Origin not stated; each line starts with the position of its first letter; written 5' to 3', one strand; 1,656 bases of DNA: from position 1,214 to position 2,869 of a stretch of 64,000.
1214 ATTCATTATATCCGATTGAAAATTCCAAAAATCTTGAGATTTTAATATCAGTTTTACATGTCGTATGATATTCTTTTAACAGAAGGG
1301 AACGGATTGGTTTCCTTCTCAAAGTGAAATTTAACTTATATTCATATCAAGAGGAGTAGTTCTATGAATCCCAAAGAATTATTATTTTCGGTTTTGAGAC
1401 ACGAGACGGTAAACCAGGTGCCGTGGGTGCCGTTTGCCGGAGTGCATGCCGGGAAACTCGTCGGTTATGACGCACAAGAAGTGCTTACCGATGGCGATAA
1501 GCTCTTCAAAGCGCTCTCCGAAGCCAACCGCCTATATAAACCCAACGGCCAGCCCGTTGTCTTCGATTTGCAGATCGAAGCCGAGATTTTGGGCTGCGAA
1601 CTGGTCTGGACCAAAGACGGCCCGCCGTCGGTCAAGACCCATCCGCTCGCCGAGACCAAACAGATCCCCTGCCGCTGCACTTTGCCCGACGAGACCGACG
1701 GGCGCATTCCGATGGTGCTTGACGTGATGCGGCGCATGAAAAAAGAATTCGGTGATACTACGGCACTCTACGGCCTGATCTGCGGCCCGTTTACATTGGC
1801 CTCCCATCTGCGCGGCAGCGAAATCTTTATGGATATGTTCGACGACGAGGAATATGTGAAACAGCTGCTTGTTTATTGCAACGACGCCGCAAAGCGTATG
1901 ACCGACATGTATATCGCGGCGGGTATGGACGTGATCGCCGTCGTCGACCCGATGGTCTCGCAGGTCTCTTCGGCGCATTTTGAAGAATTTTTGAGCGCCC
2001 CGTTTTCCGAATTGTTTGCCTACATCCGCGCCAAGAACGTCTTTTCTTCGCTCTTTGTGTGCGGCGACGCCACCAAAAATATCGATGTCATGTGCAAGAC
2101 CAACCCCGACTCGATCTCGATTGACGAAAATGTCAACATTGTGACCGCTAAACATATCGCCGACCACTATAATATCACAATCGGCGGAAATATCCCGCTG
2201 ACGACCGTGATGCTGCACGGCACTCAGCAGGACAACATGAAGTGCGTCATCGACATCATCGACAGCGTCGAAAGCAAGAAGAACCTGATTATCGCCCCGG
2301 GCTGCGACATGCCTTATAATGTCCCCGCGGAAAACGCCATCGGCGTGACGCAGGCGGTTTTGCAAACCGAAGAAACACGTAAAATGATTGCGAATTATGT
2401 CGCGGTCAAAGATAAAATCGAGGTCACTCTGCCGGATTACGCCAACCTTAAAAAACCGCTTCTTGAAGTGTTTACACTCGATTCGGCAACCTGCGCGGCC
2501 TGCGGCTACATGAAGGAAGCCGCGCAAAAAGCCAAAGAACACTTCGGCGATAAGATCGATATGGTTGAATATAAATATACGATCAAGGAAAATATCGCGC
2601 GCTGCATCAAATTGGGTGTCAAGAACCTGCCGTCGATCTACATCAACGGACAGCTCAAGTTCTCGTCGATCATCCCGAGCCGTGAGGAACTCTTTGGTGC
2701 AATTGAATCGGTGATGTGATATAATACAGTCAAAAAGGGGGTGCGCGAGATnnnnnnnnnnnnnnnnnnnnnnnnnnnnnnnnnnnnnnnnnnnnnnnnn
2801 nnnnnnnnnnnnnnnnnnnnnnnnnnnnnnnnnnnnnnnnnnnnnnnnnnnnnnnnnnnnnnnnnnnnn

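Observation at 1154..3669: URO-D-family enzyme fused to a CxxC thioredoxin-fold domain, paired with a COG0523 GTPase lacking the canonical CxCC, divergent from znuA-znuC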

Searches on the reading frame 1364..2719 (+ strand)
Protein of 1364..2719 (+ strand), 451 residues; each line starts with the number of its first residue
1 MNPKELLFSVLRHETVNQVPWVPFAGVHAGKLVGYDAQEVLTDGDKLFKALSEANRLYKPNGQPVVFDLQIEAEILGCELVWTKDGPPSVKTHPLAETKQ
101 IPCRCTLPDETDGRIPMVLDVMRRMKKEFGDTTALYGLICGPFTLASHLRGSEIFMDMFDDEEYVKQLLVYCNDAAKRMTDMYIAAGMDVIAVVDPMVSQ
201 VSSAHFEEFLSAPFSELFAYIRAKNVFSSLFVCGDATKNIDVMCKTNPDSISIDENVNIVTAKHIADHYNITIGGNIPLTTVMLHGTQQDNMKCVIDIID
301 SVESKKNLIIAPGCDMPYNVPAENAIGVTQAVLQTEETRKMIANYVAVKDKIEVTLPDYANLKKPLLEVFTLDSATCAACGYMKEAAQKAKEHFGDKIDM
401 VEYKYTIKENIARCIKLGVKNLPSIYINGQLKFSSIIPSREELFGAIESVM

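Call 3: search_protein_families(library=pfam, proteins=[window:1364-2719:+], max_evalue=0.01)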
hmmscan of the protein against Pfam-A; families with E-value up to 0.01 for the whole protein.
window:1364-2719:+ (451 aa): 2 families
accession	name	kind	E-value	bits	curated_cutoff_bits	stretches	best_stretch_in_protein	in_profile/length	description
PF01208.23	URO-D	-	3.1e-49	168.3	23.9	1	3-332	2-343/346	Uroporphyrinogen decarboxylase (URO-D)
PF13192.12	Thioredoxin_3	-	4.1e-05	24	24.8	1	374-443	7-71/76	Thioredoxin domain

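Call 4: search_protein_families(library=ncbifam, proteins=[window:1364-2719:+], max_evalue=0.01)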
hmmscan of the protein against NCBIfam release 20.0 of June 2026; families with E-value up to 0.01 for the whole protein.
window:1364-2719:+ (451 aa): 11 families
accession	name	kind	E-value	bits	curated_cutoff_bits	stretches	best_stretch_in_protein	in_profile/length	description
TIGR01463.1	mtaA_cmuA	subfamily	1e-44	153.2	235.4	1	1-325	3-328/340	MtaA/CmuA family methyltransferase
NF041608.1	methylcob_mtaseMtbA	equivalog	1.1e-38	133.2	600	1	2-324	5-326/339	methylcobamide:CoM methyltransferase MtbA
NF040654.1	MtaA_Meth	equivalog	4.8e-38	130.9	400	1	1-325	1-325/337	methylcobamide:CoM methyltransferase MtaA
NF004889.0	PRK06252.1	subfamily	5.1e-36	124.4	244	1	2-332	5-333/340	methylcobalamin:coenzyme M methyltransferase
TIGR01464.1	hemE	equivalog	7.1e-15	54.8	302.95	1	108-332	107-336/338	uroporphyrinogen decarboxylase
TIGR00411.1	redox_disulf_1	equivalog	4.6e-12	45.8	92.75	1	367-449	3-80/82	MJ0307 family thioredoxin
NF047660.1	HUIPC_Trx_selen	equivalog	1e-05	25.5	105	1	373-450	9-90/91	HUIPC motif thioredoxin-like (seleno)protein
NF045809.1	seleno_TsoX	equivalog_domain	2.2e-05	24.6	52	1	369-409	5-45/82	HSGNPxU motif (seleno)protein TsoX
TIGR00412.2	redox_disulf_2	subfamily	7.4e-05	23.1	62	1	377-444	9-71/75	MTH895/ArsE family thioredoxin-like protein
NF042977.1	AcphenoCarb_ApcE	equivalog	0.00093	18.6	450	1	36-196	31-182/293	acetophenone carboxylase subunit epsilon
NF006261.0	PRK08406.1-5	equivalog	0.0022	17.6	231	1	377-411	44-78/173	transcription elongation factor NusA-like protein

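Call 5: find_homologous_proteins(query=window:1364-2719:+, max_evalue=1e-10)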
Query window:1364-2719:+ (451 aa): 6700 proteins with E <= 1e-10 among 8000 candidates; the best 120 are listed.
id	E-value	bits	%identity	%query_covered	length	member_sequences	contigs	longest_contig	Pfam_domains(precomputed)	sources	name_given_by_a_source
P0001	0.0e+0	1028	100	100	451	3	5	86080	PF01208.24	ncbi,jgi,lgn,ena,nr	ncbi:MAG TPA: uroporphyrinogen decarboxylase family protein [Oscillospiraceae bacterium]|nr:uroporph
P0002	5.3e-271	917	87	100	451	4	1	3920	PF01208.24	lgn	-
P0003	3.2e-268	908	87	100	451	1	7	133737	PF01208.24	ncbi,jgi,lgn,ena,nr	ncbi:MAG TPA: uroporphyrinogen decarboxylase family protein [Oscillospiraceae bacterium]|nr:uroporph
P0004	6.6e-247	838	79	100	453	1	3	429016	PF01208.24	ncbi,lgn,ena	-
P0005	8.4e-247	837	79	100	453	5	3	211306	PF01208.24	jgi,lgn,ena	-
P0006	1.0e-242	824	78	100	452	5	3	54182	PF13192.13,PF01208.24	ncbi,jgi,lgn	jgi:uroporphyrinogen decarboxylase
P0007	5.8e-238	808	76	100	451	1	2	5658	PF01208.24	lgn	-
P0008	1.8e-237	807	76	100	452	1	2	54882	PF13192.13,PF01208.24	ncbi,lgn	-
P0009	1.1e-236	804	77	100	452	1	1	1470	PF01208.24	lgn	-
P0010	2.6e-236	803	77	100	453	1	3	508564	PF01208.24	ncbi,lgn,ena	-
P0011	2.7e-236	803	77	100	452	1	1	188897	PF01208.24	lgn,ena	-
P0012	3.4e-236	802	77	100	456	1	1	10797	PF01208.24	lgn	-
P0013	7.4e-236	801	76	98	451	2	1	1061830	PF01208.24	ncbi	ncbi:MAG: uroporphyrinogen decarboxylase family protein [Eubacteriales bacterium]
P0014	7.9e-236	801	77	100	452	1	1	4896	PF01208.24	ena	-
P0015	1.2e-235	801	77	100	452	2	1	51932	PF01208.24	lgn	-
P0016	2.2e-235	800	76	100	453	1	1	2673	PF01208.24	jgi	jgi:uroporphyrinogen decarboxylase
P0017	1.7e-234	797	75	100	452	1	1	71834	PF01208.24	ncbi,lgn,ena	-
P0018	2.6e-234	796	75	100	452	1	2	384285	PF01208.24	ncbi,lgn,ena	-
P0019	2.8e-234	796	76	100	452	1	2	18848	PF13192.13,PF01208.24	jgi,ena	-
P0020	1.3e-233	794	75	100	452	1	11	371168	PF01208.24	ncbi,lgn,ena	-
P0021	1.8e-233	793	74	100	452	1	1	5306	PF01208.24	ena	-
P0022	4.1e-233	792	76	100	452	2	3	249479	PF01208.24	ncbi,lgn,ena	-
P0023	4.4e-233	792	75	100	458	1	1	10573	PF13192.13,PF01208.24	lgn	-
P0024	7.4e-233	791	76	100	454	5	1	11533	PF01208.24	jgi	-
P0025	3.3e-232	789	75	100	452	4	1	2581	PF01208.24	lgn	-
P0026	7.4e-232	788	74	100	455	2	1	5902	PF01208.24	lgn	-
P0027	5.1e-231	785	75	100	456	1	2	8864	PF13192.13,PF01208.24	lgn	-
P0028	6.4e-231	785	75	98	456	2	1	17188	PF13192.13,PF01208.24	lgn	-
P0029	2.3e-230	783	74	100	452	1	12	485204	PF13192.13,PF01208.24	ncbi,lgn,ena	-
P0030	3.1e-230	783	74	100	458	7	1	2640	PF13192.13,PF01208.24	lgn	-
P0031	3.2e-230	783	74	100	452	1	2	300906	PF13192.13,PF01208.24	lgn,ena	-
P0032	3.0e-229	779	74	100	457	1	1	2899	PF13192.13,PF01208.24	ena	-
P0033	8.8e-229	778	74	99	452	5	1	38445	PF01208.24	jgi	-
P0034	1.2e-228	777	73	100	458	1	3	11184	PF13192.13,PF01208.24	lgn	-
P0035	1.3e-228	777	74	100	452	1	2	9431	PF13192.13,PF01208.24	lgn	-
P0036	1.7e-228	777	74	100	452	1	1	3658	PF13192.13,PF01208.24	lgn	-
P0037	2.8e-228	776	73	100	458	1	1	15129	PF13192.13,PF01208.24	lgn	-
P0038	6.0e-228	775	74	99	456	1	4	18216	PF13192.13,PF01208.24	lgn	-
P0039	8.8e-228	775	73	100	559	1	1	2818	PF00364.29,PF01208.24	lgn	-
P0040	9.6e-228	775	73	100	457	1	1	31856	PF13192.13,PF01208.24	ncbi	-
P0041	1.5e-227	774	73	100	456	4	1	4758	PF01208.24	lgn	-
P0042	2.1e-227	773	73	98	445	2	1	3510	PF13192.13,PF01208.24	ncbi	ncbi:MAG: uroporphyrinogen decarboxylase family protein, partial [Oscillospiraceae bacterium]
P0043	7.1e-227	772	74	98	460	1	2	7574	PF01208.24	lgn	-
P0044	2.1e-226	770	73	99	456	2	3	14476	PF13192.13,PF01208.24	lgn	-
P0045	3.7e-226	769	72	100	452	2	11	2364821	PF13192.13,PF01208.24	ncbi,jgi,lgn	ncbi:MAG: uroporphyrinogen decarboxylase family protein [Fastidiosipilaceae bacterium]|jgi:uroporphy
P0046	4.2e-226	769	74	99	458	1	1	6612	PF13192.13,PF01208.24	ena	-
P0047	6.1e-226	769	73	100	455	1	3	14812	PF13192.13,PF01208.24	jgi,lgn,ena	-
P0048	6.4e-226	768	73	99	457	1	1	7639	PF01208.24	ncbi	-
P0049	9.0e-226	768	72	100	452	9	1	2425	PF13192.13,PF01208.24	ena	-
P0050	1.3e-225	767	73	99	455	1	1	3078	PF01208.24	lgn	-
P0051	1.7e-225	767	73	99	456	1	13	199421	PF13192.13,PF01208.24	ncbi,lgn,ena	-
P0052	1.7e-225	767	74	99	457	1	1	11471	PF13192.13,PF01208.24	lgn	-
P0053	1.8e-225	767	71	100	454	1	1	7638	PF13192.13,PF01208.24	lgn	-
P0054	1.8e-225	767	72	100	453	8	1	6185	PF01208.24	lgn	-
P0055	3.6e-225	766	72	100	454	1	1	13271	PF01208.24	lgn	-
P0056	4.4e-225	766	73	98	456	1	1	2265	PF01208.24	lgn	-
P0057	6.0e-225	765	73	99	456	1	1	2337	PF13192.13,PF01208.24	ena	-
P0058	6.1e-225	765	73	100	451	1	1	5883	PF13192.13,PF01208.24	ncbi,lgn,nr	ncbi:MAG: uroporphyrinogen decarboxylase family protein [Eubacteriales bacterium]|nr:uroporphyrinoge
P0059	1.1e-224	764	73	99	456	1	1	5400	PF01208.24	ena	-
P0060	1.4e-224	764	72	100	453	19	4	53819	PF01208.24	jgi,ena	-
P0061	1.6e-224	764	72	100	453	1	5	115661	PF13192.13,PF01208.24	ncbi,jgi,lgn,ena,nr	ncbi:MAG TPA: uroporphyrinogen decarboxylase [Clostridiaceae bacterium]|nr:uroporphyrinogen decarbox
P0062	1.9e-224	764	73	99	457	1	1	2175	PF13192.13,PF01208.24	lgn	-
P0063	3.3e-224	763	74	100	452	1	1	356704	PF01208.24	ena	-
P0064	3.5e-224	763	72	100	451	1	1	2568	PF01208.24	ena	-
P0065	5.0e-224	762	71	100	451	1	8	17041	PF01208.24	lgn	-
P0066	7.7e-224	762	72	100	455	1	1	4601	PF01208.24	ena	-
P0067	1.9e-223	760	72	99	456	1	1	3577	PF13192.13,PF01208.24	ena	-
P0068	2.0e-223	760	71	100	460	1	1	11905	PF01208.24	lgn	-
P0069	3.3e-223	760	72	100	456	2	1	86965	PF13192.13,PF01208.24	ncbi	-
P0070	3.3e-223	760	73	100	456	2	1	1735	PF13192.13,PF01208.24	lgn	-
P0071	3.7e-223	759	71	100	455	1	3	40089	PF13192.13,PF01208.24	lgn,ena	-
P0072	4.4e-223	759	74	98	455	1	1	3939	PF13192.13,PF01208.24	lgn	-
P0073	5.0e-223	759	72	100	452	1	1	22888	PF01208.24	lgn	-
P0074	6.0e-223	759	71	100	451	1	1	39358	PF13192.13,PF01208.24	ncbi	-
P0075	7.4e-223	758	72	100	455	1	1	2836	PF01208.24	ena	-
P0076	9.6e-223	758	72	100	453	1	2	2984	PF13192.13,PF01208.24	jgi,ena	-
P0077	1.2e-222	758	72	100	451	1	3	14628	PF01208.24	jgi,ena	-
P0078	1.3e-222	758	71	100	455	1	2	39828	PF13192.13,PF01208.24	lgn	-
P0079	1.8e-222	757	71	100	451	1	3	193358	PF01208.24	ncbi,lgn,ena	-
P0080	1.9e-222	757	72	99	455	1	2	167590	PF13192.13,PF01208.24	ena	-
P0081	2.5e-222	757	72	99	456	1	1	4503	PF13192.13,PF01208.24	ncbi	-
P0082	2.7e-222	757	71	100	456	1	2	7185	PF13192.13,PF01208.24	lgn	-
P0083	3.4e-222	756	72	100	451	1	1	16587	PF13192.13,PF01208.24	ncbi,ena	-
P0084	3.8e-222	756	71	100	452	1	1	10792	PF13192.13,PF01208.24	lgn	-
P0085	4.8e-222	756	71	100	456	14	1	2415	PF01208.24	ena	-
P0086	4.9e-222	756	71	100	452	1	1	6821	PF13192.13,PF01208.24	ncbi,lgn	-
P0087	5.8e-222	755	72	100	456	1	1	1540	PF01208.24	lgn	-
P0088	6.3e-222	755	71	100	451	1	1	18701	PF01208.24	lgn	-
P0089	6.7e-222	755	73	99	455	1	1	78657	PF13192.13,PF01208.24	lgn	-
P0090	7.3e-222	755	71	100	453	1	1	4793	PF13192.13,PF01208.24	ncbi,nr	ncbi:MAG: uroporphyrinogen decarboxylase [Epulopiscium sp. Nuni2H_MBin003]|nr:MAG: uroporphyrinogen 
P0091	1.3e-221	754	71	98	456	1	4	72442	PF13192.13,PF01208.24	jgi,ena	-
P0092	1.5e-221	754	72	100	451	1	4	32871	PF13192.13,PF01208.24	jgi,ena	-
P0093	2.2e-221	754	70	100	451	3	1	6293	PF01208.24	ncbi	ncbi:MAG: uroporphyrinogen decarboxylase family protein, partial [Oscillospiraceae bacterium]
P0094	2.3e-221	754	71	100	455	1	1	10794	PF01208.24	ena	-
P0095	2.3e-221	753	72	100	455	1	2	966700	PF01208.24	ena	-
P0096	2.3e-221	753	71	100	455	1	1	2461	PF01208.24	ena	-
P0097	2.3e-221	753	72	99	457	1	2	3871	PF01208.24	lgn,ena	-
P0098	2.3e-221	753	72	99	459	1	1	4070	PF01208.24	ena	-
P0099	2.5e-221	753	71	98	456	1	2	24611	PF13192.13,PF01208.24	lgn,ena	-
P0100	2.6e-221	753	72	99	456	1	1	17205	PF13192.13,PF01208.24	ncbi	ncbi:MAG: uroporphyrinogen decarboxylase family protein [Cellulosilyticaceae bacterium]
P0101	2.8e-221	753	71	100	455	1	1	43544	PF01208.24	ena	-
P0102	3.0e-221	753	71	100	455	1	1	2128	PF01208.24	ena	-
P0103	3.2e-221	753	72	100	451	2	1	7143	PF01208.24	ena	-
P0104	4.2e-221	753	72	100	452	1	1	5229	PF13192.13,PF01208.24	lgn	-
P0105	4.4e-221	753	71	100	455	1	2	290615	PF01208.24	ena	-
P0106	5.1e-221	752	70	100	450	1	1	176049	PF01208.24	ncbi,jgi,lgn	-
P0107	5.9e-221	752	72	99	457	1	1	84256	PF01208.24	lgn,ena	-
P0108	6.1e-221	752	72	99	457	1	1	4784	PF01208.24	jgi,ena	-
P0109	6.2e-221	752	72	99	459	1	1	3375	PF01208.24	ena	-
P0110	6.6e-221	752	72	99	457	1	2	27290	PF01208.24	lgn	-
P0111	7.1e-221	752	71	100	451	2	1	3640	PF01208.24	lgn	-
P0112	7.4e-221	752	71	100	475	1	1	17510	PF01208.24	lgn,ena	-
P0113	7.7e-221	752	71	100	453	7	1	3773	PF01208.24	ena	-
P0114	1.0e-220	751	71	100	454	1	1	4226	PF13192.13,PF01208.24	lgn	-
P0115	1.1e-220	751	71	98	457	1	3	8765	PF01208.24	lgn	-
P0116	1.1e-220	751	72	99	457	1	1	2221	PF13192.13,PF01208.24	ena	-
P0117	1.2e-220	751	72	99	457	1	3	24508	PF01208.24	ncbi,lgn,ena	-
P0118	1.2e-220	751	70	100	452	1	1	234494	PF01208.24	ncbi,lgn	ncbi:MAG: uroporphyrinogen decarboxylase family protein [Bacillota bacterium]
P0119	1.2e-220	751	71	98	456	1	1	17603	PF13192.13,PF01208.24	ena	-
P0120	1.3e-220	751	70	100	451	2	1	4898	PF01208.24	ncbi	ncbi:MAG: uroporphyrinogen decarboxylase family protein [Oscillospiraceae bacterium]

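Call 8: find_related_loci(query=window:1364-2719:+, collection=genome_contigs, flank=10000)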
Query window:1364-2719:+ (451 aa) in genome_contigs; peptide patterns used: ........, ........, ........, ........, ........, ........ (x = any residue, [..] = any of these).
159 stretches matched a pattern; 153 encode a relative of the query (tblastn E <= 1e-3); the best 80 are kept; 80 distinct loci.
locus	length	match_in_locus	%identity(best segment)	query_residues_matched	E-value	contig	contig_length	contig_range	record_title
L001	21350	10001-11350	79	2-451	0e+0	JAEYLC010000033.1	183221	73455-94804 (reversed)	MAG: Bacillota bacterium isolate OH_HFB_48 k127_582737, whole genome shotgun sequence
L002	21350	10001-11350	80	2-451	0e+0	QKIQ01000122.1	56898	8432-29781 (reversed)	MAG: Clostridia bacterium isolate SZUA-584 scaffold_822, whole genome shotgun sequence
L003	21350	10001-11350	75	2-451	0e+0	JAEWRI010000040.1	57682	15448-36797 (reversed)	MAG: Bacillota bacterium isolate OH_SBrB_52 k127_570482, whole genome shotgun sequence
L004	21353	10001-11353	75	1-451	0e+0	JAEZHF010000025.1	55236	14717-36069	MAG: Bacillota bacterium isolate OH_CDB_128 k127_2528706, whole genome shotgun sequence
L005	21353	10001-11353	76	1-451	0e+0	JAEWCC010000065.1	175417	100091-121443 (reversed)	MAG: Bacillota bacterium isolate OH_PBB_276 k127_77376, whole genome shotgun sequence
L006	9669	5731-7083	75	1-451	0e+0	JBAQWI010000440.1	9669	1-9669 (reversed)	MAG: Oscillospiraceae bacterium isolate MFD12012_ilm_asm_bin13 k127_74182, whole genome shotgun sequence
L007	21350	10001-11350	74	2-451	0e+0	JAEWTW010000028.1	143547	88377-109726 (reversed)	MAG: Bacillota bacterium isolate OH_SDB_160 k127_673059, whole genome shotgun sequence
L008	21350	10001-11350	77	2-451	0e+0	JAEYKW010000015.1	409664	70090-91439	MAG: Bacillota bacterium isolate OH_HFB_467 k127_2278647, whole genome shotgun sequence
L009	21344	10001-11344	74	1-448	0e+0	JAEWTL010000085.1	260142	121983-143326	MAG: Bacillota bacterium isolate OH_SDB_141 k127_880104, whole genome shotgun sequence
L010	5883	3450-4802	73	1-451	0e+0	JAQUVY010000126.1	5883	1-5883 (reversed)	MAG: Eubacteriales bacterium isolate STD2_178 NODE_58222_length_5883_cov_4.826963_Sandtown_D2, whole genome shotgun sequ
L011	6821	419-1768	71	2-451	0e+0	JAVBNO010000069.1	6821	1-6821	MAG: Oscillospiraceae bacterium isolate EPI_MAG_00083 c_000000991152, whole genome shotgun sequence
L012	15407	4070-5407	72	1-447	0e+0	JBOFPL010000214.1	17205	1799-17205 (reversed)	MAG: Cellulosilyticaceae bacterium isolate WFFMC_MAG_237 k139_1020501_flag=0_multi=11.9287_len=17205, whole genome shotg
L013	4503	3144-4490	72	3-450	0e+0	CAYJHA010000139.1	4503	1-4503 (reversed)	MAG TPA_asm: uncultured Bacteroides sp. isolate ERP123703_co1_73 genome assembly, contig: NODE_19824_length_4503_cov_29.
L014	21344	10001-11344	71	1-448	0e+0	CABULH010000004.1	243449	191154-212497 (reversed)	MAG TPA_asm: uncultured Ruminococcaceae bacterium isolate MGYG-HGUT-04116 genome assembly, contig: GUT_GENOME256840_4, w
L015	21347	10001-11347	71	3-450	0e+0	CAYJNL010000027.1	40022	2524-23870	MAG TPA_asm: uncultured Bacteroides sp. isolate ERP123703_co3_333 genome assembly, contig: NODE_1004_length_40022_cov_93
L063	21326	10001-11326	65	4-444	0e+0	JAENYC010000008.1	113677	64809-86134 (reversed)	MAG: Haloplasma contractile isolate B5_bin.1 B5_bin1_NODE_79_length_113677_cov_9.185536, whole genome shotgun sequence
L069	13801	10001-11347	63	4-451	0e+0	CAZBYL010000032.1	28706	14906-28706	MAG TPA_asm: uncultured Synergistaceae bacterium isolate SRP192927_co1_25 genome assembly, contig: NODE_2876_length_2870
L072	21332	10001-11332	63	4-448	0e+0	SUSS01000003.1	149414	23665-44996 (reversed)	Tissierella creatinini strain BN11 NODE_3_length_149414_cov_1285.291439, whole genome shotgun sequence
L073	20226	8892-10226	62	4-447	0e+0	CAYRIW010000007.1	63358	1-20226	MAG TPA_asm: uncultured Erysipelotrichaceae bacterium isolate SRP192927_co1_584 genome assembly, contig: NODE_544_length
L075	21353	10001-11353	62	1-451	0e+0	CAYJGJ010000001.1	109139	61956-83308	MAG TPA_asm: uncultured Oscillospiraceae bacterium isolate ERP123703_co1_76 genome assembly, contig: NODE_118_length_109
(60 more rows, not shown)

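Call 16: search_protein_representatives(protein=window:1364-2719:+)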
Query: 451 residues. Proteins with E-value up to 0.001 (for the whole library): 2385; up to 1e-10: 1152; up to 1e-30: 113. The best 150 are listed.
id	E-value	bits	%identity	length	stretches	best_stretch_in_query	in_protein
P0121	6.5e-182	621.8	61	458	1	3-449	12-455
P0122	1.7e-136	472.2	62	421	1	1-339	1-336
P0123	6.4e-118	410.9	71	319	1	39-287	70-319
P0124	1.1e-112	393.7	56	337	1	122-447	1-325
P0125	2.1e-106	373.0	51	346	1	4-342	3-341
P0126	4.6e-105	368.6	41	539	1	5-448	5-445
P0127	3.2e-100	352.6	47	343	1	2-332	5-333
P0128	1.8e-97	343.6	41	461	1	4-447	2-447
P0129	2.7e-93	329.8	45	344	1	3-337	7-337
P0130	1.1e-90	321.2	39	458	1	4-446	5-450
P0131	2.8e-88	313.3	68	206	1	1-196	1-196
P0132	6.3e-88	312.1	65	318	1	3-224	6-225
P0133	9.5e-86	304.9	62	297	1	3-233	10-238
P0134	4.5e-85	302.7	43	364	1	2-334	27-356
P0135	6.6e-83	295.6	42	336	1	3-330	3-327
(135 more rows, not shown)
